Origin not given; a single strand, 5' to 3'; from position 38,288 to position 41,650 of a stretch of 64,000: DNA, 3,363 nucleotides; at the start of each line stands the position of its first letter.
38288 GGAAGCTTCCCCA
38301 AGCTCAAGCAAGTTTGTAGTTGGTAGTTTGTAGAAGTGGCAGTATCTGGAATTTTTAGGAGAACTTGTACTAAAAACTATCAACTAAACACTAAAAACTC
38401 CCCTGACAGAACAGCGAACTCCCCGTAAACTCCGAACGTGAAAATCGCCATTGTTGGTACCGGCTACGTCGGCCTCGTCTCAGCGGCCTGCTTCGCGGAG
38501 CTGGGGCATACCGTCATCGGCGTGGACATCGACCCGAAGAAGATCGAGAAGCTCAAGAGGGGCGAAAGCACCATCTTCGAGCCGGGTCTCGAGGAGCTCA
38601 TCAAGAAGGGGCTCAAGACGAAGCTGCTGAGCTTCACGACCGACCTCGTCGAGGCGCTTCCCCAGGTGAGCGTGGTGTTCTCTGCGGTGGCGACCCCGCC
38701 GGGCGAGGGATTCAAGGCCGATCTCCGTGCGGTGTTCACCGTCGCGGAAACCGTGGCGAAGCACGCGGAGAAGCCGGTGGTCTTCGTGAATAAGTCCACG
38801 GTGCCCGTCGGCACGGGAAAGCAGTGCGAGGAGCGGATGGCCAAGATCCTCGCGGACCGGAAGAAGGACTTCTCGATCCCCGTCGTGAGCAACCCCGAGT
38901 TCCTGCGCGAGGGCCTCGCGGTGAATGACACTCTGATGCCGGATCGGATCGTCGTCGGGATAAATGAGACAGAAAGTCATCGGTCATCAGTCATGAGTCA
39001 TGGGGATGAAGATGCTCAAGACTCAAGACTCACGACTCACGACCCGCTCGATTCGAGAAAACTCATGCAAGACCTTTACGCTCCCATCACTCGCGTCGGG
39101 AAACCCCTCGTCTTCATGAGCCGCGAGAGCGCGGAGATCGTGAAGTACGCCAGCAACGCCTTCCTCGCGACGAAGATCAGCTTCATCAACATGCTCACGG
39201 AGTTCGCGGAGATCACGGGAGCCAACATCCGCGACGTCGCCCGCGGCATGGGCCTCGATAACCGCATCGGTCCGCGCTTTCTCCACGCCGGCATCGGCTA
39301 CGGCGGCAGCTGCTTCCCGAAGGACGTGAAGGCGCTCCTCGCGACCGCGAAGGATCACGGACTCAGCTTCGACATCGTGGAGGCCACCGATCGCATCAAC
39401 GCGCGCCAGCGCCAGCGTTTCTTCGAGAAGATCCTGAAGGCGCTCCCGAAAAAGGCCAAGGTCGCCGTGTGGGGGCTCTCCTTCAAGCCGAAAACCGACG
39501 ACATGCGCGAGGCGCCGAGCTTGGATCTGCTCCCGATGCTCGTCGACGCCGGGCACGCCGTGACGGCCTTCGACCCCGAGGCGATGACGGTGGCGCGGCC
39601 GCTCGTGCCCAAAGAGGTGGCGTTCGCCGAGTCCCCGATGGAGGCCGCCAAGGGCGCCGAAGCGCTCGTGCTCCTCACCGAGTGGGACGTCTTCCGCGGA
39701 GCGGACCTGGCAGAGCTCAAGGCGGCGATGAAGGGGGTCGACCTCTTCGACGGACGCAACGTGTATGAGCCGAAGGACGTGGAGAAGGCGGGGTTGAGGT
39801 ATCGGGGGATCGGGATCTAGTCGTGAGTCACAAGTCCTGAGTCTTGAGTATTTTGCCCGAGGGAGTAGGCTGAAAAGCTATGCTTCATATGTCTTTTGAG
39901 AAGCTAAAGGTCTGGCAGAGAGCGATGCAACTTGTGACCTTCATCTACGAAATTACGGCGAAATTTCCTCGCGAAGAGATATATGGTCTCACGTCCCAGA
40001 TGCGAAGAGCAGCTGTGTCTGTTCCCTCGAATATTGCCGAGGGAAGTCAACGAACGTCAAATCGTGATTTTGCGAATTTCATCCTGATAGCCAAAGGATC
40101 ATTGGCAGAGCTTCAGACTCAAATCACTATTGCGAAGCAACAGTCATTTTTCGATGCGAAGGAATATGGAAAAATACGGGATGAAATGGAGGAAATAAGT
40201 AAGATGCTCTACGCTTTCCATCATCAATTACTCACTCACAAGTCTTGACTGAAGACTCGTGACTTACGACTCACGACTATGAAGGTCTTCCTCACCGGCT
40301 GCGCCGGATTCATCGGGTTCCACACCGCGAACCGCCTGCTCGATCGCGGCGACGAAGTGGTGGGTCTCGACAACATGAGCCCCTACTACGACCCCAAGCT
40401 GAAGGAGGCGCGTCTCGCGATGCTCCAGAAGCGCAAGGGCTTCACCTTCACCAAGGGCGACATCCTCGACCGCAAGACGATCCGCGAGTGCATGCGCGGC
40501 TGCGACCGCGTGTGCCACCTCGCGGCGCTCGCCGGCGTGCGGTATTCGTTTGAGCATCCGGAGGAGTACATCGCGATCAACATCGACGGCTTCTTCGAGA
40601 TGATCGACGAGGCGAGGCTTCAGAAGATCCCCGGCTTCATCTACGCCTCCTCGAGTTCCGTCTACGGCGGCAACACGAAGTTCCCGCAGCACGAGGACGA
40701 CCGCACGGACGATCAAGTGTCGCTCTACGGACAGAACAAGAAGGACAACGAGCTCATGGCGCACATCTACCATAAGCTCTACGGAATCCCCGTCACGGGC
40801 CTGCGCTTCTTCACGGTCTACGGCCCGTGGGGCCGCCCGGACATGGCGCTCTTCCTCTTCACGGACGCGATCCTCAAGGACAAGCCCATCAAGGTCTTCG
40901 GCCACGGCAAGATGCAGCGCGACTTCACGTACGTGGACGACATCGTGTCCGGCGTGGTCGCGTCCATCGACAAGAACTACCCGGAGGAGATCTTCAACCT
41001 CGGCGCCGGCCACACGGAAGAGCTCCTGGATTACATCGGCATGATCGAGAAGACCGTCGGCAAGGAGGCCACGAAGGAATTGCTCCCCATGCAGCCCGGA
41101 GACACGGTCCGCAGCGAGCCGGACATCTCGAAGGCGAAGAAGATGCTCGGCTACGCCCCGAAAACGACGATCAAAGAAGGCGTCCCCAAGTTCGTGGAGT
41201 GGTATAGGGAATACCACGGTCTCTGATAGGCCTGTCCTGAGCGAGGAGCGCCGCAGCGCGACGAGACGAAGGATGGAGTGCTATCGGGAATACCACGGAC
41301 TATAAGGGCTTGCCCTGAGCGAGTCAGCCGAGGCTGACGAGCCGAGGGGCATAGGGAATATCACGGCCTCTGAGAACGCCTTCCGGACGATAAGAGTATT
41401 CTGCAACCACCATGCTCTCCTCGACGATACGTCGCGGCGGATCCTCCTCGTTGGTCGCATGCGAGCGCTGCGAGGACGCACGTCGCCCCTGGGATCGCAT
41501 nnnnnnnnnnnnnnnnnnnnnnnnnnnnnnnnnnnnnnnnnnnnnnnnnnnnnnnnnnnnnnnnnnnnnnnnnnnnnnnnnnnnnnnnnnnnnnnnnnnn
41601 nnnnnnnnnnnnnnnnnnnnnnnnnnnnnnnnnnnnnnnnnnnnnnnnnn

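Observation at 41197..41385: Epimerase 3' end present three times in tandem, each copy still encoding ..REYHGL-stop, separated by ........-type GC-rich hairpins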

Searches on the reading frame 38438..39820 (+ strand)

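Call 40: search_protein_families(library=pfam, proteins=[window:38438-39820:+])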
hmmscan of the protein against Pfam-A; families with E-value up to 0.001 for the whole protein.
window:38438-39820:+ (460 aa): 8 families
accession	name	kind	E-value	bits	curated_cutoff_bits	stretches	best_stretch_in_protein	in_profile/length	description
PF03721.20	UDPG_MGDP_dh_N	-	1.6e-58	197.8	27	1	1-181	1-181/187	UDP-glucose/GDP-mannose dehydrogenase family, NAD binding domain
PF00984.24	UDPG_MGDP_dh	-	4.5e-36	123.3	25.4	1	230-322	1-93/94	UDP-glucose/GDP-mannose dehydrogenase family, central domain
PF03720.21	UDPG_MGDP_dh_C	-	6.9e-28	97.5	30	1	343-445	1-103/103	UDP-glucose/GDP-mannose dehydrogenase family, UDP binding domain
PF03446.21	NAD_binding_2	-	1.3e-06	28.9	21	0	2-136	1-109/161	NAD binding domain of 6-phosphogluconate dehydrogenase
PF02737.24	3HCDH_N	-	1.1e-05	25.8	22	1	2-85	1-87/180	3-hydroxyacyl-CoA dehydrogenase, NAD binding domain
PF01210.29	NAD_Gly3P_dh_N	-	0.00066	20.1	23.1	0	2-158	1-139/158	NAD-dependent glycerol-3-phosphate dehydrogenase N-terminus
PF00070.33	Pyr_redox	-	0.00074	20.4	22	0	2-33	1-32/82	Pyridine nucleotide-disulphide oxidoreductase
PF01262.27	AlaDh_PNT_C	-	0.00077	19.4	23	0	2-87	30-103/214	Alanine dehydrogenase/PNT, C-terminal domain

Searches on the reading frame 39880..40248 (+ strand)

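Call 40: search_protein_families(library=pfam, proteins=[window:39880-40248:+])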
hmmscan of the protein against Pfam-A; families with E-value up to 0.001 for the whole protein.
window:39880-40248:+ (122 aa): 2 families
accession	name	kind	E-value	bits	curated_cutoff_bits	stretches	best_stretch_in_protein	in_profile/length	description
PF05635.17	23S_rRNA_IVP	-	1.8e-41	141.1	33.8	1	7-111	1-105/106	23S rRNA-intervening sequence protein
PF22296.2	bAvd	-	1.9e-08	35.2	40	1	13-114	5-104/107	bAvd-like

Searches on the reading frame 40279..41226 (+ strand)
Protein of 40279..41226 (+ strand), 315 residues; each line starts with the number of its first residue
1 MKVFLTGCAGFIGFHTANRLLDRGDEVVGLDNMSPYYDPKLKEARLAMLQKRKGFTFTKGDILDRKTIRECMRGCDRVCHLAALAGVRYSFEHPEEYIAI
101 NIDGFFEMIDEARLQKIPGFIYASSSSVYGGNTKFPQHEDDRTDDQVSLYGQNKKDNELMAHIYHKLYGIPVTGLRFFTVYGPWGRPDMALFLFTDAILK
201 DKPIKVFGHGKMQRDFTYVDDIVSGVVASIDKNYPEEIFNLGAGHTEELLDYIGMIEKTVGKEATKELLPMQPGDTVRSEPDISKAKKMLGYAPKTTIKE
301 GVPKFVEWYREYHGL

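Call 14: find_related_loci(query=window:40279-41223:+, collection=genome_contigs, flank=3000)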
Query window:40279-41223:+ (315 aa) in genome_contigs; peptide patterns used: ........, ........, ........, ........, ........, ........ (x = any residue, [..] = any of these).
320 stretches matched a pattern; 256 encode a relative of the query (tblastn E <= 1e-3); the best 80 are kept; 80 distinct loci.
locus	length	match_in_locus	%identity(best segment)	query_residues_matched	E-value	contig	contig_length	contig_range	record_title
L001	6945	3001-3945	93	1-315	0e+0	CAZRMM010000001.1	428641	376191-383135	MAG TPA_asm: uncultured Candidatus Peribacteria bacterium isolate binchicken_co105_226 genome assembly, contig: NODE_11_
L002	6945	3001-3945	86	1-315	0e+0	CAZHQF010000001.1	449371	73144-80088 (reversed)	MAG TPA_asm: uncultured Candidatus Peribacteria bacterium isolate SRP342105_co2_105 genome assembly, contig: NODE_5_leng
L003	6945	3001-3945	83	1-315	0e+0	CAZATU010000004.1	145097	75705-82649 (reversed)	MAG TPA_asm: uncultured Candidatus Peribacteria bacterium isolate SRP292972_co3_69 genome assembly, contig: NODE_153_len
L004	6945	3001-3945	78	1-315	8e-173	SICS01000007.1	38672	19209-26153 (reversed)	MAG: Candidatus Peribacteria bacterium isolate Baikal-deep-G211 BACOMB-C4471, whole genome shotgun sequence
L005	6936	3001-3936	78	1-312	2e-171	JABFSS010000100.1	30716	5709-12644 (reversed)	MAG: Candidatus Peribacteraceae bacterium isolate WB-IL-18 seq_643, whole genome shotgun sequence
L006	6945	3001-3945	76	1-315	2e-171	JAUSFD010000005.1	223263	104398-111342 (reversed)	MAG: Candidatus Peregrinibacteria bacterium isolate E14_maxbin.275 E14_k141_714799, whole genome shotgun sequence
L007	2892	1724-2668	77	1-315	0e+0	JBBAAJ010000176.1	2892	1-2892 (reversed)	MAG: Candidatus Peribacteraceae bacterium isolate SO_2017_GW3_39 scaffold_16350_c1_OW296A_2017, whole genome shotgun seq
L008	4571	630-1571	76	1-314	2e-174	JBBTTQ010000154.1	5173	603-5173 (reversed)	MAG: Patescibacteria group bacterium isolate H52-bin023_1 H52_bin023_1_000000000154, whole genome shotgun sequence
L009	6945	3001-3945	74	1-315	2e-168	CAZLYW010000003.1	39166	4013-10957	MAG TPA_asm: uncultured Candidatus Peribacteria bacterium isolate binchicken_co21_414 genome assembly, contig: NODE_314_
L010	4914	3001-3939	76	1-313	1e-171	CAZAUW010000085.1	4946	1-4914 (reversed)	MAG TPA_asm: uncultured Candidatus Peribacteria bacterium isolate SRP273308_co1_86 genome assembly, contig: NODE_34454_l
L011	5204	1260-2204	75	1-315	1e-169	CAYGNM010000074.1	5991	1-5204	MAG TPA_asm: uncultured Candidatus Peribacteria bacterium isolate ERP113451_co5_24 genome assembly, contig: NODE_10276_l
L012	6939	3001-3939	77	1-313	7e-168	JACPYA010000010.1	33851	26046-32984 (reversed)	MAG: Candidatus Peregrinibacteria bacterium isolate NC_groundwater_851_Pr1_B-0.1um_56_11 Montesol18_Bp1_scaffold_30101,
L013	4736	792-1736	75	1-315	4e-169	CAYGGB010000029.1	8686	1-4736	MAG TPA_asm: uncultured Candidatus Peribacteria bacterium isolate ERP113451_co3_12 genome assembly, contig: NODE_7026_le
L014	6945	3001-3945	74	1-315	2e-167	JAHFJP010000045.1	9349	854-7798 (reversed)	MAG: Candidatus Peribacteria bacterium isolate nzgw389 NODE_11888_length_9350_cov_13.470040, whole genome shotgun sequen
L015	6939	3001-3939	75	1-313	3e-167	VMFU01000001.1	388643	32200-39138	MAG: Candidatus Peregrinibacteria bacterium Gr01-1014_25 G01um101425_scaffold_8, whole genome shotgun sequence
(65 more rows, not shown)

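Call 39: find_encoding_contigs(protein=window:40279-41226:+, flank=3000, max_places=10)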
Protein window:40279-41226:+ (315 aa): no gene with exactly this product is on record in the collection.

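Call 41: find_related_loci(query=window:40279-41223:+, collection=metagenome_contigs, flank=10000)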
Query window:40279-41223:+ (315 aa) in metagenome_contigs; peptide patterns used: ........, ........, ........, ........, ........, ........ (x = any residue, [..] = any of these).
406 stretches matched a pattern; 340 encode a relative of the query (tblastn E <= 1e-3); the best 80 are kept; 80 distinct loci.
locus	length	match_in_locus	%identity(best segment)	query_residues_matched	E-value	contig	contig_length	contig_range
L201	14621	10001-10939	77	1-313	2e-170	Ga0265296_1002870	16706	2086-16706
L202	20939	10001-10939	77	1-313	4e-169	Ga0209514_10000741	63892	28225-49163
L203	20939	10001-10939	77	1-313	4e-169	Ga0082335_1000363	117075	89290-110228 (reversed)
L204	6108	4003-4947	74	1-315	9e-170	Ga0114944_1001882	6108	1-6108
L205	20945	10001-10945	76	1-315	3e-168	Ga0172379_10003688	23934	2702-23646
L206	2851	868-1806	76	1-313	4e-178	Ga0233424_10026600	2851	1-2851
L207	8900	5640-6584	75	1-315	2e-166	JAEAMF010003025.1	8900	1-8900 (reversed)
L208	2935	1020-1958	73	1-313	1e-174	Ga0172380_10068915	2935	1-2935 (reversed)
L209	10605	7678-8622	74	1-315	6e-164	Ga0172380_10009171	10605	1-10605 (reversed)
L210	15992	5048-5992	73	1-315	4e-162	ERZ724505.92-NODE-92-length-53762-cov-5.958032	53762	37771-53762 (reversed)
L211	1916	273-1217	73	1-315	3e-175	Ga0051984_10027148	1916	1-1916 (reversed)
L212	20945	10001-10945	74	1-315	8e-162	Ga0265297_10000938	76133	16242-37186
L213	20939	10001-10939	73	1-313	1e-161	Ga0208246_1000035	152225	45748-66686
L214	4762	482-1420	73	1-313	3e-165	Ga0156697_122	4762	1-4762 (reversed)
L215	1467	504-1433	74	1-310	2e-176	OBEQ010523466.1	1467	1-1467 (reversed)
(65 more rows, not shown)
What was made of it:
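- Tried and rejected: Metagenome scan for epimerase relatives gave nothing closer than 77% identity (call 41).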

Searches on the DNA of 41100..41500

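Call 11: search_rna_families(source=window, start=41100, end=41500, threshold=evalue, max_evalue=10)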
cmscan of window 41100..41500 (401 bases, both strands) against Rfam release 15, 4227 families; matches with E-value up to 10: 0.
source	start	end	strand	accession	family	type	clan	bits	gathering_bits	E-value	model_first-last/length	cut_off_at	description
